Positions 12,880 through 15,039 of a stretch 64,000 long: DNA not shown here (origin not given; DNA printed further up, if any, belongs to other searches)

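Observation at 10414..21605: An 11-kb pyr/car operon with an embedded TPR lipoprotein and serial overlap coupling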

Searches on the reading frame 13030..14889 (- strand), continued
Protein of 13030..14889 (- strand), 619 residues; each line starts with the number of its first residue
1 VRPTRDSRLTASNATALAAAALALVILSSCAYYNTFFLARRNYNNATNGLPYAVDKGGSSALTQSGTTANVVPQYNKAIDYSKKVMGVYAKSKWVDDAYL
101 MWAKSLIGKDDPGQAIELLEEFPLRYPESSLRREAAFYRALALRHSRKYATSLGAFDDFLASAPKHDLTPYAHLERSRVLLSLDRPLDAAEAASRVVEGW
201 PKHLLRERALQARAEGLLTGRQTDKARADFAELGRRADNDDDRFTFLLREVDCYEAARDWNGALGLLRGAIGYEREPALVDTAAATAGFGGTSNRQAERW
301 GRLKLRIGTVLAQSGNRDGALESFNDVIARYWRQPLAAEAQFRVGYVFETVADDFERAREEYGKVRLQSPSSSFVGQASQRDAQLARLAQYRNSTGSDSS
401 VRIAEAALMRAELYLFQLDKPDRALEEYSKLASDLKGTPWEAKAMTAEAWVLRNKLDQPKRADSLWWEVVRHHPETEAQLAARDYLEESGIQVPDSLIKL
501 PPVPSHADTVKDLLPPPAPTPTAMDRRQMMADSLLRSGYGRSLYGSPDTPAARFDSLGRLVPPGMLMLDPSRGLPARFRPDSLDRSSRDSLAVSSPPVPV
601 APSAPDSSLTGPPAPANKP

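Call 55: search_protein_families(library=ncbifam, proteins=[P0157, P0168, P0173, P0185, P0186, P0189, P0192, P0201, P0161, P0121], max_evalue=0.00001)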
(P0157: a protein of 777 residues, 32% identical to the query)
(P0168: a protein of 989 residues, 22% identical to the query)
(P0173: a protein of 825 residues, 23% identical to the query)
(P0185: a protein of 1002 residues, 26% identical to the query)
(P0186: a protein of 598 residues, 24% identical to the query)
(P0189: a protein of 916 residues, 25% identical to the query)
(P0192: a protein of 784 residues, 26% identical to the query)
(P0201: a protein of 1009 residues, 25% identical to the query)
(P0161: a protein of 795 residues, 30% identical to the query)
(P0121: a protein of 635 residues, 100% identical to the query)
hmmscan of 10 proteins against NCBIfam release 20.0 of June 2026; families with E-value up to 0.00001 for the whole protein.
P0157 (777 aa): 9 families
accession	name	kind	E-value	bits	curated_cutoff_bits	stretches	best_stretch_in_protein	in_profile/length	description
TIGR02795.1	tol_pal_ybgF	equivalog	2.5e-52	176.5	90.1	6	67-138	12-83/119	tol-pal system protein YbgF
NF052312.1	T9SS_PorW_SprE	equivalog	1.9e-47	162.4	250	2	22-389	25-394/716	type IX secretion system periplasmic lipoprotein PorW/SprE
TIGR03302.1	OM_YfiO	subfamily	3e-26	92.4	81.4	2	234-344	25-142/239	outer membrane protein assembly factor BamD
NF008068.0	PRK10803.1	equivalog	6.6e-23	82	383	1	234-350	134-250/263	cell division protein CpoB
NF040959.1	MamA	equivalog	9.5e-12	44.8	200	1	168-268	71-165/204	magnetosome protein MamA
NF008757.0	PRK11788.1-5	equivalog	8.8e-11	41.6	363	0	72-265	50-237/388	lipopolysaccharide assembly protein LapB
NF047507.1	TPR_BatC_Lepto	exception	4.4e-10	39.4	175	0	212-338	31-155/214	TPR repeat-containing protein BatC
NF008754.0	PRK11788.1-2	equivalog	1.7e-06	27.3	670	0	237-351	30-141/386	lipopolysaccharide assembly protein LapB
NF002725.1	PRK02603.1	equivalog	4.2e-06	26.9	143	0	244-344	37-140/173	photosystem I assembly protein Ycf3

P0168 (989 aa): 17 families
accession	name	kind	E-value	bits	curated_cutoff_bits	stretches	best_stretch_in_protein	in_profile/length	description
TIGR02795.1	tol_pal_ybgF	equivalog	2.6e-121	399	90.1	8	16-126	2-112/119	tol-pal system protein YbgF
TIGR03302.1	OM_YfiO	subfamily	1e-80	270.7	81.4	7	576-694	40-166/239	outer membrane protein assembly factor BamD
NF052312.1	T9SS_PorW_SprE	equivalog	1.4e-48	166.1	250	4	528-741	100-314/716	type IX secretion system periplasmic lipoprotein PorW/SprE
NF008068.0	PRK10803.1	equivalog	1.1e-46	159.9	383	3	102-203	155-256/263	cell division protein CpoB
TIGR02552.1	LcrH_SycD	equivalog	1.5e-32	112.2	104.8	1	493-601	16-118/136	SycD/LcrH family type III secretion system chaperone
NF040959.1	MamA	equivalog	3.4e-24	85.4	200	0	459-571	35-144/204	magnetosome protein MamA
NF047507.1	TPR_BatC_Lepto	exception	1.8e-21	76.6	175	0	610-675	62-128/214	TPR repeat-containing protein BatC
NF047371.1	FlcA_CTERM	equivalog_domain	3.4e-18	65.5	300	1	544-673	411-537/646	periplasmic flagellar collar protein FlcA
NF053852.1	vesicle_Bd0635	exception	1.5e-13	50.9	250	0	776-875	122-218/223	CpoB-like predatory vesicle lipoprotein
NF033920.0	C39_PA2778_fam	equivalog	1.1e-12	48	150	0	401-519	135-248/255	PA2778 family cysteine peptidase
NF052400.1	M48_BAM_BepA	equivalog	1.9e-10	40.1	570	0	468-604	280-410/483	beta-barrel assembly-enhancing protease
NF033762.1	social_mot_Tgl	equivalog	2.4e-09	36.9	225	0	572-784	34-234/252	social motility TPR repeat lipoprotein Tgl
NF008756.0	PRK11788.1-4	equivalog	1e-08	34.6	474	0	478-634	88-242/389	lipopolysaccharide assembly protein LapB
TIGR04510.1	mod_pep_cyc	subfamily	2.3e-08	33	400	0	167-351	401-577/814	putative peptide modification system cyclase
NF011886.0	PRK15359.1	equivalog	5.5e-08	32.7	146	0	607-708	25-120/144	type III secretion system chaperone protein SscB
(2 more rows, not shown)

P0173 (825 aa): 19 families
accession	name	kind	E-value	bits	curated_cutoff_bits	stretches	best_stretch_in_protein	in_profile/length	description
TIGR02795.1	tol_pal_ybgF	equivalog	1.7e-88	293.2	90.1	7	442-546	5-109/119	tol-pal system protein YbgF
TIGR03302.1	OM_YfiO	subfamily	7.9e-52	176.1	81.4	3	443-623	37-238/239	outer membrane protein assembly factor BamD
NF052312.1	T9SS_PorW_SprE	equivalog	7.9e-40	137.2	250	2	471-731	99-363/716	type IX secretion system periplasmic lipoprotein PorW/SprE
NF008068.0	PRK10803.1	equivalog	2.2e-36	126.1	383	2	566-663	158-256/263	cell division protein CpoB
TIGR02917.1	PEP_TPR_lipo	equivalog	4.5e-33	114.2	312.2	2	565-796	479-695/899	XrtA/PEP-CTERM system TPR-repeat protein PrsT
NF047371.1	FlcA_CTERM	equivalog_domain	9.3e-29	100.4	300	2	696-798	438-535/646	periplasmic flagellar collar protein FlcA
NF040959.1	MamA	equivalog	1.1e-28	100.1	200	3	402-575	37-197/204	magnetosome protein MamA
NF047507.1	TPR_BatC_Lepto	exception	5.7e-28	97.9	175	2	483-600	31-145/214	TPR repeat-containing protein BatC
NF008757.0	PRK11788.1-5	equivalog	4.4e-15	55.7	363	1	367-647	71-339/388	lipopolysaccharide assembly protein LapB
NF008756.0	PRK11788.1-4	equivalog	4.6e-15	55.5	474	1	368-572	72-270/389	lipopolysaccharide assembly protein LapB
TIGR02552.1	LcrH_SycD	equivalog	5.7e-15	55.2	104.8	0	479-578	21-113/136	SycD/LcrH family type III secretion system chaperone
NF008755.0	PRK11788.1-3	equivalog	6.2e-12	45.5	430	1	366-593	71-291/388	lipopolysaccharide assembly protein LapB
NF033920.0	C39_PA2778_fam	equivalog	5.4e-11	42.4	150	0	666-753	161-245/255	PA2778 family cysteine peptidase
NF033762.1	social_mot_Tgl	equivalog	1.9e-10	40.5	225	0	628-723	34-127/252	social motility TPR repeat lipoprotein Tgl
NF052415.1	T3SS_chap_SctY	equivalog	4.9e-09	36.7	70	0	367-429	42-104/106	type III secretion apparatus assembly chaperone SctY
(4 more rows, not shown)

P0185 (1002 aa): 8 families
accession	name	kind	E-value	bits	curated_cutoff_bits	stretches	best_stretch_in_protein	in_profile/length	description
TIGR02795.1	tol_pal_ybgF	equivalog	2.8e-61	205.4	90.1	3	585-697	3-115/119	tol-pal system protein YbgF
NF040959.1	MamA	equivalog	8.1e-33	113.6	200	3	110-201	36-131/204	magnetosome protein MamA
TIGR03302.1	OM_YfiO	subfamily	2.5e-30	105.7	81.4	2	254-396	40-156/239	outer membrane protein assembly factor BamD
NF052312.1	T9SS_PorW_SprE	equivalog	1.9e-20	73.1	250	1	356-579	142-358/716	type IX secretion system periplasmic lipoprotein PorW/SprE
NF047371.1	FlcA_CTERM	equivalog_domain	5.8e-15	54.8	300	1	97-202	424-534/646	periplasmic flagellar collar protein FlcA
NF008068.0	PRK10803.1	equivalog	2.2e-09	37.6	383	0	582-697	140-256/263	cell division protein CpoB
NF053607.1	CHU_0125_OmpA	equivalog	3.6e-07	29.1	620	0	544-627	48-130/639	CHU_0125 family OmpA-like outer membrane integrity protein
NF033762.1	social_mot_Tgl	equivalog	5.7e-06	25.9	225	0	534-682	89-228/252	social motility TPR repeat lipoprotein Tgl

P0186 (598 aa): 4 families
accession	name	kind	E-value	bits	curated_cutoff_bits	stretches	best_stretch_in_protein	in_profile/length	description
NF052312.1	T9SS_PorW_SprE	equivalog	5.4e-42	144.3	250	2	5-387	25-433/716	type IX secretion system periplasmic lipoprotein PorW/SprE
TIGR02795.1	tol_pal_ybgF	equivalog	2.1e-27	96.1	90.1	2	36-126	14-104/119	tol-pal system protein YbgF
TIGR03302.1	OM_YfiO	subfamily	6.9e-25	87.9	81.4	2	3-101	16-110/239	outer membrane protein assembly factor BamD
NF008068.0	PRK10803.1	equivalog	2.6e-08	34.1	383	0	378-479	152-259/263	cell division protein CpoB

P0189 (916 aa): 24 families
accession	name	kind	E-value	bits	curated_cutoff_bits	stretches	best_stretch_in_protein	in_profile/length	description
TIGR02795.1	tol_pal_ybgF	equivalog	3.3e-63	211.6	90.1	4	829-910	38-118/119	tol-pal system protein YbgF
TIGR03302.1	OM_YfiO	subfamily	1.4e-41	142.5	81.4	2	120-204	30-115/239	outer membrane protein assembly factor BamD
TIGR02917.1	PEP_TPR_lipo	equivalog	6.7e-37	126.8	312.2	3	111-329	181-387/899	XrtA/PEP-CTERM system TPR-repeat protein PrsT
NF040959.1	MamA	equivalog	1.1e-34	119.7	200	1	425-544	46-163/204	magnetosome protein MamA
NF052312.1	T9SS_PorW_SprE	equivalog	8.9e-24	84.1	250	1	154-329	136-314/716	type IX secretion system periplasmic lipoprotein PorW/SprE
NF047507.1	TPR_BatC_Lepto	exception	6.1e-22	78.1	175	1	424-511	32-121/214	TPR repeat-containing protein BatC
NF008757.0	PRK11788.1-5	equivalog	2.1e-20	73.2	363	0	134-262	118-245/388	lipopolysaccharide assembly protein LapB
NF052415.1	T3SS_chap_SctY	equivalog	2.3e-16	60.2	70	0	159-220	40-101/106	type III secretion apparatus assembly chaperone SctY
NF008068.0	PRK10803.1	equivalog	4.6e-15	56.3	383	0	172-262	156-248/263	cell division protein CpoB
TIGR02552.1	LcrH_SycD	equivalog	1.1e-14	54.3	104.8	0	428-481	64-118/136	SycD/LcrH family type III secretion system chaperone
NF008756.0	PRK11788.1-4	equivalog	1.2e-14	54.2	474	0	136-259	120-242/389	lipopolysaccharide assembly protein LapB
NF008755.0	PRK11788.1-3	equivalog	9.6e-14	51.5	430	0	778-908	165-289/388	lipopolysaccharide assembly protein LapB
NF008753.0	PRK11788.1-1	equivalog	1.7e-12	47.1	395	0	134-258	118-241/389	lipopolysaccharide assembly protein LapB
NF047481.1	lipo_LIC12587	subfamily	2.7e-11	43.2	200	0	460-511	69-119/213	LIC12587 family lipoprotein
NF047371.1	FlcA_CTERM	equivalog_domain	3.5e-11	42.3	300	0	482-551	434-504/646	periplasmic flagellar collar protein FlcA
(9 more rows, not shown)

P0192 (784 aa): 9 families
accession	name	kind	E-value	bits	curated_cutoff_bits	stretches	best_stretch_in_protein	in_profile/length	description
TIGR02795.1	tol_pal_ybgF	equivalog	1.3e-43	148.4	90.1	3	360-452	25-117/119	tol-pal system protein YbgF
NF052312.1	T9SS_PorW_SprE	equivalog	9e-18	64.3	250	2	79-330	118-356/716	type IX secretion system periplasmic lipoprotein PorW/SprE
TIGR03302.1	OM_YfiO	subfamily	1.3e-17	64.1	81.4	0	381-518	40-147/239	outer membrane protein assembly factor BamD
NF040959.1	MamA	equivalog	7.8e-11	41.8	200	0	148-281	49-166/204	magnetosome protein MamA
NF008068.0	PRK10803.1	equivalog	5.7e-09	36.3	383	1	354-451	160-257/263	cell division protein CpoB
TIGR02552.1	LcrH_SycD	equivalog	1.8e-07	30.9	104.8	1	31-128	19-112/136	SycD/LcrH family type III secretion system chaperone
NF047371.1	FlcA_CTERM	equivalog_domain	1.9e-07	29.9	300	0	26-92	469-534/646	periplasmic flagellar collar protein FlcA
NF008757.0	PRK11788.1-5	equivalog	2.8e-07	30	363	0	568-734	150-307/388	lipopolysaccharide assembly protein LapB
NF053852.1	vesicle_Bd0635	exception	2.2e-06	27.5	250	0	489-550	141-202/223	CpoB-like predatory vesicle lipoprotein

P0201 (1009 aa): 10 families
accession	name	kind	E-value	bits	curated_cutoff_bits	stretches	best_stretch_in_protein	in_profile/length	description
TIGR02795.1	tol_pal_ybgF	equivalog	2.6e-49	166.8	90.1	4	596-686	25-115/119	tol-pal system protein YbgF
NF040959.1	MamA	equivalog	3.4e-24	85.4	200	1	217-344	80-203/204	magnetosome protein MamA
TIGR03302.1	OM_YfiO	subfamily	5.2e-24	85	81.4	2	503-615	35-157/239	outer membrane protein assembly factor BamD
TIGR02917.1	PEP_TPR_lipo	equivalog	5.4e-23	80.8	312.2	3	139-342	259-459/899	XrtA/PEP-CTERM system TPR-repeat protein PrsT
NF052312.1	T9SS_PorW_SprE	equivalog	3e-13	49.3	250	0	375-488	127-242/716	type IX secretion system periplasmic lipoprotein PorW/SprE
TIGR02552.1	LcrH_SycD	equivalog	1.6e-11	44.1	104.8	0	282-345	55-117/136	SycD/LcrH family type III secretion system chaperone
NF047507.1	TPR_BatC_Lepto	exception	2.4e-11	43.5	175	0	182-264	31-116/214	TPR repeat-containing protein BatC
NF008757.0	PRK11788.1-5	equivalog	1.4e-07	31.1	363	0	820-984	130-290/388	lipopolysaccharide assembly protein LapB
NF008068.0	PRK10803.1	equivalog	5e-07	29.9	383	0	591-687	161-257/263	cell division protein CpoB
NF052415.1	T3SS_chap_SctY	equivalog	9.5e-07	29.3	70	0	399-484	16-99/106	type III secretion apparatus assembly chaperone SctY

P0161 (795 aa): 7 families
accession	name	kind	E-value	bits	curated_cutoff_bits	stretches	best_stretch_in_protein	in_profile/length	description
TIGR02795.1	tol_pal_ybgF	equivalog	3.6e-45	153.4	90.1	5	78-167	14-103/119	tol-pal system protein YbgF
NF052312.1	T9SS_PorW_SprE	equivalog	1.5e-40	139.6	250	2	21-351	25-352/716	type IX secretion system periplasmic lipoprotein PorW/SprE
TIGR03302.1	OM_YfiO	subfamily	1.6e-19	70.4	81.4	1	77-148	44-115/239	outer membrane protein assembly factor BamD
NF008068.0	PRK10803.1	equivalog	1.5e-12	48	383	0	594-667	189-262/263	cell division protein CpoB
NF040959.1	MamA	equivalog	6.3e-11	42.1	200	1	177-312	70-196/204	magnetosome protein MamA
TIGR02552.1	LcrH_SycD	equivalog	3.3e-07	30.1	104.8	0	154-249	32-120/136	SycD/LcrH family type III secretion system chaperone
NF047507.1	TPR_BatC_Lepto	exception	4.9e-07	29.4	175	0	110-211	31-129/214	TPR repeat-containing protein BatC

P0121 (635 aa): 8 families
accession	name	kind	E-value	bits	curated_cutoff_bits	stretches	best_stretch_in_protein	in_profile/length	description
TIGR02795.1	tol_pal_ybgF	equivalog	6.7e-36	123.5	90.1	3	101-196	21-116/119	tol-pal system protein YbgF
TIGR03302.1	OM_YfiO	subfamily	5.1e-28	98.2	81.4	1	192-375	30-184/239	outer membrane protein assembly factor BamD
NF052312.1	T9SS_PorW_SprE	equivalog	3.9e-27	95.2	250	1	92-376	70-360/716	type IX secretion system periplasmic lipoprotein PorW/SprE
NF008068.0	PRK10803.1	equivalog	4.1e-17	63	383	1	95-195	156-256/263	cell division protein CpoB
TIGR02917.1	PEP_TPR_lipo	equivalog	4.7e-10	38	312.2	1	182-446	554-806/899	XrtA/PEP-CTERM system TPR-repeat protein PrsT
NF040959.1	MamA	equivalog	3.5e-08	33.1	200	0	239-365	44-160/204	magnetosome protein MamA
TIGR02552.1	LcrH_SycD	equivalog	6.6e-07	29.1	104.8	0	194-267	51-121/136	SycD/LcrH family type III secretion system chaperone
NF008757.0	PRK11788.1-5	equivalog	9.2e-07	28.3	363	1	171-354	84-260/388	lipopolysaccharide assembly protein LapB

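Call 57: find_encoding_contigs(protein=P0186, flank=8000, max_places=1)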
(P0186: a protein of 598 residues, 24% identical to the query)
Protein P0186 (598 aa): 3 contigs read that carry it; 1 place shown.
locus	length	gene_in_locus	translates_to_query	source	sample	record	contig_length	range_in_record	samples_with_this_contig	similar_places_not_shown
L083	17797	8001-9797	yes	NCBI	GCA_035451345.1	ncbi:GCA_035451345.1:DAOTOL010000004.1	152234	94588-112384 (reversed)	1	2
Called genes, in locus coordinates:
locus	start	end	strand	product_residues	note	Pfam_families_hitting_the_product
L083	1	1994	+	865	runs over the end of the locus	PF01074:Glyco_hydro_38N, PF07748:Glyco_hydro_38C (weak), PF17677:Glyco_hydro38C2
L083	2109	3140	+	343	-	PF01565:FAD_binding_4 (weak), PF02873:MurB_C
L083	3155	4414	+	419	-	PF00275:EPSP_synthase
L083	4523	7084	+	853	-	PF11897:DUF3417, PF00343:Phosphorylase, PF28476:GlgP_C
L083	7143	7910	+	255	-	PF02146:SIR2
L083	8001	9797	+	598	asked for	PF07719:TPR_2 (faint), PF13174:TPR_6 (faint), PF13428:TPR_14 (faint), PF14559:TPR_19 (faint), PF00515:TPR_1 (faint), PF13424:TPR_12 (faint), PF13525:YfiO (faint), PF13432:TPR_16, +1 more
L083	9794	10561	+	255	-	PF10418:DHODB_Fe-S_bind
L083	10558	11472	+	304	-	PF01180:DHO_dh, PF03060:NMO (faint)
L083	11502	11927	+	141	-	PF03330:DPBB_1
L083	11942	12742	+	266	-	PF01148:CTP_transf_1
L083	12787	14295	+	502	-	PF12804:NTP_transf_3, PF00132:Hexapep (faint), PF25084:LbH_EIF2B (weak)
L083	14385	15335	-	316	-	PF00753:Lactamase_B (weak), PF23023:Anti-Pycsar_Apyc1 (weak), PF12706:Lactamase_B_2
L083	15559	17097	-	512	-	PF02638:GHL10, PF13200:DUF4015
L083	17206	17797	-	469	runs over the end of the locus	PF00361:Proton_antipo_M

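Call 58: find_encoding_contigs(protein=P0161, flank=8000, max_places=1)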
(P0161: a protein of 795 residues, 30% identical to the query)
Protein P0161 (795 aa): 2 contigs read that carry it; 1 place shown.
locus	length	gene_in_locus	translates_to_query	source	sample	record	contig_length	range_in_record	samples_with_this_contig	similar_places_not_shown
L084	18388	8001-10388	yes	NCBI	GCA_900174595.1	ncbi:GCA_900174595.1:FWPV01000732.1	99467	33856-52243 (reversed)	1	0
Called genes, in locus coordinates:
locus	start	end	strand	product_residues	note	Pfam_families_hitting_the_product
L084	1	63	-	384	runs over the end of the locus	PF00149:Metallophos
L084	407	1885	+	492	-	PF13354:Beta-lactamase2 (faint), PF02113:Peptidase_S13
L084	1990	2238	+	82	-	-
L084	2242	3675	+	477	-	PF00672:HAMP, PF00211:Guanylate_cyc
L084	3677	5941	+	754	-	PF00515:TPR_1 (faint), PF07719:TPR_2 (faint), PF12895:ANAPC3 (faint), PF13174:TPR_6 (faint), PF13181:TPR_8 (faint), PF13428:TPR_14 (faint), PF13432:TPR_16 (faint), PF14559:TPR_19 (faint), +2 more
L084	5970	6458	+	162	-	PF07009:NusG_II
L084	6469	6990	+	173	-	PF07456:Hpre_diP_synt_I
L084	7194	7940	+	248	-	PF02146:SIR2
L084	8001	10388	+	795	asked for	PF13181:TPR_8 (faint), PF00515:TPR_1 (faint), PF07719:TPR_2 (faint), PF13174:TPR_6 (faint), PF13424:TPR_12 (faint), PF13432:TPR_16 (faint), PF13525:YfiO (faint), PF09976:TPR_21 (weak), +6 more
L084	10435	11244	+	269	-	PF00175:NAD_binding_1, PF10418:DHODB_Fe-S_bind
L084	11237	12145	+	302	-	PF01180:DHO_dh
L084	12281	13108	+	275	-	PF01148:CTP_transf_1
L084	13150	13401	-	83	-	-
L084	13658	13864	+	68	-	PF04014:MazE_antitoxin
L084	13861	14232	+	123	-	PF01850:PIN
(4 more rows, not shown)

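Call 59: find_encoding_contigs(protein=P0157, flank=8000, max_places=1)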
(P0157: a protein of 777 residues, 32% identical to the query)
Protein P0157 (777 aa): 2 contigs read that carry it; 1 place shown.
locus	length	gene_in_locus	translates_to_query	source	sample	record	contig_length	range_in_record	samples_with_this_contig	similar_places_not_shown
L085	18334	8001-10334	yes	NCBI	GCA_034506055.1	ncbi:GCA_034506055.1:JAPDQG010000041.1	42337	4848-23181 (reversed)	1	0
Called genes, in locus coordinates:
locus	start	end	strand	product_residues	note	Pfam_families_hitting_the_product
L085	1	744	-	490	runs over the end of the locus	PF01546:Peptidase_M20, PF07687:M20_dimer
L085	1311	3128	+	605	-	PF13623:SurA_N_2, PF13624:SurA_N_3, PF13145:Rotamase_2, PF13616:Rotamase_3, PF00639:Rotamase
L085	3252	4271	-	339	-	PF04055:Radical_SAM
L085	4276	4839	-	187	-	PF02677:QueH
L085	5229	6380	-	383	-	-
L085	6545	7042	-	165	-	PF10531:SLBB, PF22461:SLBB_2 (weak)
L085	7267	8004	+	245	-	PF02146:SIR2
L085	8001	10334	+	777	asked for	PF13525:YfiO (faint), PF25062:ARM_TT21_N (faint), PF12895:ANAPC3 (faint), PF13174:TPR_6 (faint), PF13181:TPR_8 (faint), PF00515:TPR_1 (weak), PF07719:TPR_2 (weak), PF13424:TPR_12 (weak), +8 more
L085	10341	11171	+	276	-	PF00175:NAD_binding_1, PF10418:DHODB_Fe-S_bind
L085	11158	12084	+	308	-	PF01180:DHO_dh, PF01207:Dus (weak), PF03060:NMO (weak)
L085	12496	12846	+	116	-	PF03330:DPBB_1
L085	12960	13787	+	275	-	PF01148:CTP_transf_1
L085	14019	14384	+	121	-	-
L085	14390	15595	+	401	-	PF09587:PGA_cap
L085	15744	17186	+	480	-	PF11013:DUF2851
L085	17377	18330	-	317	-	PF26233:NicX, PF02073:Peptidase_M29 (weak)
